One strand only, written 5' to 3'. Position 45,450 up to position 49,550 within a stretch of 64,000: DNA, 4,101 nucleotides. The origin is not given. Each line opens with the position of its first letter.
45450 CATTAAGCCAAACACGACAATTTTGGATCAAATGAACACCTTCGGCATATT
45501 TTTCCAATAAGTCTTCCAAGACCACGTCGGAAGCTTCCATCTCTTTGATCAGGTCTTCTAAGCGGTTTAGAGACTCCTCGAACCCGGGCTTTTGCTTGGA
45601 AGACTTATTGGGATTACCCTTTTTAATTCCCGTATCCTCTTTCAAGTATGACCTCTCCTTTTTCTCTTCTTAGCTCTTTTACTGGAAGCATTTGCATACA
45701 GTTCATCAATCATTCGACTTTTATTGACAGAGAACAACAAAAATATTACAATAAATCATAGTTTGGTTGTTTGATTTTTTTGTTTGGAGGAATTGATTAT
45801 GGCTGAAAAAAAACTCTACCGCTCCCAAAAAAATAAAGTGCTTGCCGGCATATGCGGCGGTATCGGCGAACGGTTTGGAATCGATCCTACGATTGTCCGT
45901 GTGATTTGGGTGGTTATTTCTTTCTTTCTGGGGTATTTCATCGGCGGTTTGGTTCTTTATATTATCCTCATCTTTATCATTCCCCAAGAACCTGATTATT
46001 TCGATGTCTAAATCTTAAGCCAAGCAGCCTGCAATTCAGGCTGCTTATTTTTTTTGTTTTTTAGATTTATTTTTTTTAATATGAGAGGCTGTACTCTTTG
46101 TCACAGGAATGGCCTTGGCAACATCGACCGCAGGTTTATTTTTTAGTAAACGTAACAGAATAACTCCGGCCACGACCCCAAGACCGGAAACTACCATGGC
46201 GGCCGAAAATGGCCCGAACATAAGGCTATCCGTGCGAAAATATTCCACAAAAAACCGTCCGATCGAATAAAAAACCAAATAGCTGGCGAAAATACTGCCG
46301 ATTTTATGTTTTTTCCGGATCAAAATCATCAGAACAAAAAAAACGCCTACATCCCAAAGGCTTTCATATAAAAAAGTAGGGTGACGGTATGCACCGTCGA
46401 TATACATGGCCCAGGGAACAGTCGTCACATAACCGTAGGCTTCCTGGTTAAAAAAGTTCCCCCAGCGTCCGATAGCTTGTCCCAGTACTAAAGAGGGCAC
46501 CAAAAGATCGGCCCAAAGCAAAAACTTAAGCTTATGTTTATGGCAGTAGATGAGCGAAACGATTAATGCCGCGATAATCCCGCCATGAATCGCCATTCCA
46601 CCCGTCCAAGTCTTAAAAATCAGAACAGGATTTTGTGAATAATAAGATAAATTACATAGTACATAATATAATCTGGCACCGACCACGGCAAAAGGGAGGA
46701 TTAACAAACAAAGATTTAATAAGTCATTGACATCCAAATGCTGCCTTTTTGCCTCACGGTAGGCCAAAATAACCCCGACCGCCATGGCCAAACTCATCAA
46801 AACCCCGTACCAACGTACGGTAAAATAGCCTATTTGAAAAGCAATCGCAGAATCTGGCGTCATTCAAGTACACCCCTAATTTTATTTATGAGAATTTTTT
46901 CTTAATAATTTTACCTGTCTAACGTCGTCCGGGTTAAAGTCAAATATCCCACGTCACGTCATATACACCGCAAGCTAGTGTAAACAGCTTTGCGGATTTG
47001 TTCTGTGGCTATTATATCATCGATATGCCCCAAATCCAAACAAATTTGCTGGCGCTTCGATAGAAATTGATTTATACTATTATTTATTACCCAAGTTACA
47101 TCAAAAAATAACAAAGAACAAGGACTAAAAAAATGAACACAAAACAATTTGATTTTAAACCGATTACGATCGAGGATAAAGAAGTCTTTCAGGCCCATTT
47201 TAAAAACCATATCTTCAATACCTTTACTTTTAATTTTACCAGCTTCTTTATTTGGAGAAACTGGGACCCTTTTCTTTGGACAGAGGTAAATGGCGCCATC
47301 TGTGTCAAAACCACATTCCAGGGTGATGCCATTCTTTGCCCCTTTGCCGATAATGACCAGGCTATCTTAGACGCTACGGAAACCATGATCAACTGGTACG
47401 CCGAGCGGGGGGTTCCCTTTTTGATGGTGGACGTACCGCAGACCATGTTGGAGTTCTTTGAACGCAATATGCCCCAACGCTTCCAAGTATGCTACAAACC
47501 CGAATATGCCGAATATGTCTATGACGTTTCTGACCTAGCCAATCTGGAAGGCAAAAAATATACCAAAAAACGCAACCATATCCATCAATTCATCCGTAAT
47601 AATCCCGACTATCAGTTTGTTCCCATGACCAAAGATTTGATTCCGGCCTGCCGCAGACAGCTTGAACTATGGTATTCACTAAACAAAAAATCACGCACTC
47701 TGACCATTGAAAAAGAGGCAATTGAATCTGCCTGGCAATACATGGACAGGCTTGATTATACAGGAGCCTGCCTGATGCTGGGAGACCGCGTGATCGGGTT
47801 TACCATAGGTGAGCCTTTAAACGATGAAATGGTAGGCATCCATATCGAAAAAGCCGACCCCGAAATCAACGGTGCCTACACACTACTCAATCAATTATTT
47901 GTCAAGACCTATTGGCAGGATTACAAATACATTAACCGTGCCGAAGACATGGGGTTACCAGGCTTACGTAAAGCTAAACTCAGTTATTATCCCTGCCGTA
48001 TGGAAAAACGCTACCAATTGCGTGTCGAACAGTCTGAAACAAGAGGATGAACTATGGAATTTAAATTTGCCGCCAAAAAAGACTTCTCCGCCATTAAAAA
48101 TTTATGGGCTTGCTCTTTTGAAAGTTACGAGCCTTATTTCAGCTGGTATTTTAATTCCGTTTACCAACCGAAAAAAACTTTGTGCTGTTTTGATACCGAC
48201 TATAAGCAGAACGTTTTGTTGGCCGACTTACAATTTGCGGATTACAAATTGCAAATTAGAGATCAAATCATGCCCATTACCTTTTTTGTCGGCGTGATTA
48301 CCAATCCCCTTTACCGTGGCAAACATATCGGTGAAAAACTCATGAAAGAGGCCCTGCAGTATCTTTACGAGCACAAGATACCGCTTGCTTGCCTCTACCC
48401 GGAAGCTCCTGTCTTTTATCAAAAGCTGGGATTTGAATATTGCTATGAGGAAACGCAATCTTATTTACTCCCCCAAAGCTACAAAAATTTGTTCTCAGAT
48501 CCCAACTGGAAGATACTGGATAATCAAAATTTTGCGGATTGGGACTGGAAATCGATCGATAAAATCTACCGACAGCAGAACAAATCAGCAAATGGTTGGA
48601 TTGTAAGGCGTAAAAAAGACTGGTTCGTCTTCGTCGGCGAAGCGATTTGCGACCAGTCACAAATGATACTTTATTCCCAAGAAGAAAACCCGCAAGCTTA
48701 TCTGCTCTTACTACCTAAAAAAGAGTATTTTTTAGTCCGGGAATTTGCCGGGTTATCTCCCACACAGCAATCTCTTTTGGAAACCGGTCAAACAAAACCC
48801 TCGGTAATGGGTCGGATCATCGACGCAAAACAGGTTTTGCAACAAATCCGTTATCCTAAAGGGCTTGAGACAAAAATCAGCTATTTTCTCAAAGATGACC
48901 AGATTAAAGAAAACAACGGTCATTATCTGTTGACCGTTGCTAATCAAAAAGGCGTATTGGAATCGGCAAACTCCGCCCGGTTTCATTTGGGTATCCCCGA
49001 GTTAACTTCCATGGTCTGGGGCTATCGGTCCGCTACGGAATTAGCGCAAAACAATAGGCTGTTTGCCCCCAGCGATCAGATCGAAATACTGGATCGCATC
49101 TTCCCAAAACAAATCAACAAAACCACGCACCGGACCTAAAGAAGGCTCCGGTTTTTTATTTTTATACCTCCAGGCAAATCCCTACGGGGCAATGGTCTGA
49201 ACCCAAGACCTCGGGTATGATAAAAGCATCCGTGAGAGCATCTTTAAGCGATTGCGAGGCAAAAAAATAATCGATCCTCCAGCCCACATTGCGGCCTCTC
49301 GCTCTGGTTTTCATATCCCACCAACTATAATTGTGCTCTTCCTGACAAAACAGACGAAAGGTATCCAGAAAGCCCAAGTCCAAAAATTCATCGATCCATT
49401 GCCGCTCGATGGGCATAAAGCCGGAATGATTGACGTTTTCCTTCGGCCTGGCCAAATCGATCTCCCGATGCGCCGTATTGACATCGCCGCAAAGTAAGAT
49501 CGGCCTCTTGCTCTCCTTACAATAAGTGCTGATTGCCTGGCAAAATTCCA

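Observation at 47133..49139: Two-gene plus-strand operon: free-standing DUF2156 (MprF C-domain-like aminoacyl transferase) + Eis-like GNAT acetyltransferase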

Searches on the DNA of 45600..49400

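Call 72: search_rna_families(source=window, start=45600, end=49400, threshold=evalue, max_evalue=1)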
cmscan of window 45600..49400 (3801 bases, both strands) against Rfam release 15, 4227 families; matches with E-value up to 1: 0.
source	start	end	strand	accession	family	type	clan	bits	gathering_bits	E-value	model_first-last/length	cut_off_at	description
